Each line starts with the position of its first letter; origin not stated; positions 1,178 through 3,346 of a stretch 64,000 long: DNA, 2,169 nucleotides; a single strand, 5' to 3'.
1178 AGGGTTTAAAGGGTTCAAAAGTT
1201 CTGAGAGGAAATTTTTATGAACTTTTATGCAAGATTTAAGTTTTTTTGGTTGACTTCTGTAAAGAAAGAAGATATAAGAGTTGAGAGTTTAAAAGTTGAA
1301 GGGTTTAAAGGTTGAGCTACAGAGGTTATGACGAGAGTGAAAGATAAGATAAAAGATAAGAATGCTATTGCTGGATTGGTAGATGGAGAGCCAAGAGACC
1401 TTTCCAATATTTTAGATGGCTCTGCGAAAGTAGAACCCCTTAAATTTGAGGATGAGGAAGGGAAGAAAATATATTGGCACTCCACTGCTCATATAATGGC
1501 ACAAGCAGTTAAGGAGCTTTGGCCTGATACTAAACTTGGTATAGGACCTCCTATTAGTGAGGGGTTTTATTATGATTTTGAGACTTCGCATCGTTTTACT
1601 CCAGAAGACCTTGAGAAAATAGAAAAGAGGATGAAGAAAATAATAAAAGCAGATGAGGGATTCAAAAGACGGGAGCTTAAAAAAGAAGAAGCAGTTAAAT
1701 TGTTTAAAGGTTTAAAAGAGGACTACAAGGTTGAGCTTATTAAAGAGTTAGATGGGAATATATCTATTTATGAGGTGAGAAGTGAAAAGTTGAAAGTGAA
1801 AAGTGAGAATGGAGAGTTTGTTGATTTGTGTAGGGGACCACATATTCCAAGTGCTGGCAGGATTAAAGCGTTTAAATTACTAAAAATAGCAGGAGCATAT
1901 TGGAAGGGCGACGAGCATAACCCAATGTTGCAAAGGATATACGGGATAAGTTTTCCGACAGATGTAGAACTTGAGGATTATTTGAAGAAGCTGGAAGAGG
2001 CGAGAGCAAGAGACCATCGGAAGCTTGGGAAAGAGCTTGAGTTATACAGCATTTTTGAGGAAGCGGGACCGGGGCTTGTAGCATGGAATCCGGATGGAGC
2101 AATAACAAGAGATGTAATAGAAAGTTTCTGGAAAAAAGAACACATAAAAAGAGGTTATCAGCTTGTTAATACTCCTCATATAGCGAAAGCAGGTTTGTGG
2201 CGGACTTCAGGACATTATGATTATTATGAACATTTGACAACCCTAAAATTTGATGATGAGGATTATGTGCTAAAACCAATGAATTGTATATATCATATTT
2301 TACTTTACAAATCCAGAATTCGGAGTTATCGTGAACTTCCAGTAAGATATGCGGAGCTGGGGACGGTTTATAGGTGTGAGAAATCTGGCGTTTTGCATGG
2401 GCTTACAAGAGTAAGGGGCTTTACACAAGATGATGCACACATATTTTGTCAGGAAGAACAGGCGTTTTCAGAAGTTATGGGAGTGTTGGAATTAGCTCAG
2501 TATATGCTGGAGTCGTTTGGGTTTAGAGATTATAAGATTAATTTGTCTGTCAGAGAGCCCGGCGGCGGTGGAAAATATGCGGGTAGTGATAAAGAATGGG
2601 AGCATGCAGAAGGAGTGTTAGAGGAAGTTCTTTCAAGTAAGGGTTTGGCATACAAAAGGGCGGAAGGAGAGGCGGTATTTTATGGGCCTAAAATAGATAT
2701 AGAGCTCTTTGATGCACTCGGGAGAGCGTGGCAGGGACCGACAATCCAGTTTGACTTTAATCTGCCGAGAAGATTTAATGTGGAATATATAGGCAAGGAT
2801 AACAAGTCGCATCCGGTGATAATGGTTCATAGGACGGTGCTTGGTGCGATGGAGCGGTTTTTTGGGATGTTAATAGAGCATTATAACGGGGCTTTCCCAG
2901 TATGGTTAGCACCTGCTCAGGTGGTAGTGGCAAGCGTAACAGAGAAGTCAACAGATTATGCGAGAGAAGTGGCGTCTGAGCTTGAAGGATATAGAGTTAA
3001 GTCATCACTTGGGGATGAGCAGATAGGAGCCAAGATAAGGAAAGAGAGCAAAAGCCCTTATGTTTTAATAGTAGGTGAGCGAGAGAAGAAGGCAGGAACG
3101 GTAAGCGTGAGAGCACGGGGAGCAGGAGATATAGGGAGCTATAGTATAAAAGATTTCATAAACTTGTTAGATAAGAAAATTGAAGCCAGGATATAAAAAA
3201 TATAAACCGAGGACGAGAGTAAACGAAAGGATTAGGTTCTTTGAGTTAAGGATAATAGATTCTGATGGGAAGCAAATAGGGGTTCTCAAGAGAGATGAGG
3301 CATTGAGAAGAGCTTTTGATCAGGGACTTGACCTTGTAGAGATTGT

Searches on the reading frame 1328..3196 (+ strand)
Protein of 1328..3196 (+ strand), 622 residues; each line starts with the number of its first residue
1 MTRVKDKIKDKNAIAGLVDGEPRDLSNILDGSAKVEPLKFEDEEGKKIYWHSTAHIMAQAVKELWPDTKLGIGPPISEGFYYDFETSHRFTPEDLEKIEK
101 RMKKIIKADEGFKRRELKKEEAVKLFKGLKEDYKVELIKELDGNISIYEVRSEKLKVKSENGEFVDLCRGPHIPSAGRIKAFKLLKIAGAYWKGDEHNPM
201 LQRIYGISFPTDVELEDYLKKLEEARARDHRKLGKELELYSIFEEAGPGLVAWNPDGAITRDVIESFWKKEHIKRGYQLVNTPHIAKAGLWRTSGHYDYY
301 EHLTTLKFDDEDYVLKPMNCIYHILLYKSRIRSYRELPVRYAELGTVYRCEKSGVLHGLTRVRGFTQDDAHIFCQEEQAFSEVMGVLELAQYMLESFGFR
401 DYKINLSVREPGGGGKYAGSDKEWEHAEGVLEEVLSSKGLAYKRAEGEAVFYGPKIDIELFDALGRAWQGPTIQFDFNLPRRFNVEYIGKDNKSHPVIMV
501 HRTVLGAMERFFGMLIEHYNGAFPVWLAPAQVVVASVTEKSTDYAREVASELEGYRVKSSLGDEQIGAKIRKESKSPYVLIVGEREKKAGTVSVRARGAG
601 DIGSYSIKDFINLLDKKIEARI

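Call 69: find_encoding_contigs(protein=window:1328-3196:+, flank=10000, max_places=2)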
Protein window:1328-3196:+ (622 aa): 1 contig read that carries it; 1 place shown.
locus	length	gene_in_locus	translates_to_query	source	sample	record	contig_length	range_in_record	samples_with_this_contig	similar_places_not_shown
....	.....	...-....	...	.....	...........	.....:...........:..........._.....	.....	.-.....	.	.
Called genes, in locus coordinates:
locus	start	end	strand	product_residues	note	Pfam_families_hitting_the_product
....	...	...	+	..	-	-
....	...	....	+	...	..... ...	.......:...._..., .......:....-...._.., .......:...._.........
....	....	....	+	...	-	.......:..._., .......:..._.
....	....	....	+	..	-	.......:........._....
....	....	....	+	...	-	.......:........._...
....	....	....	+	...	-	-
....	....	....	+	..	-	-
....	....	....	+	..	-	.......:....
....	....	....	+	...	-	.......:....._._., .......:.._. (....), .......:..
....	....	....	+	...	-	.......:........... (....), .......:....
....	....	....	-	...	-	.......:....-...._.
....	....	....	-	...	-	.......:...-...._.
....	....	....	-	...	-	-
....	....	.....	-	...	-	?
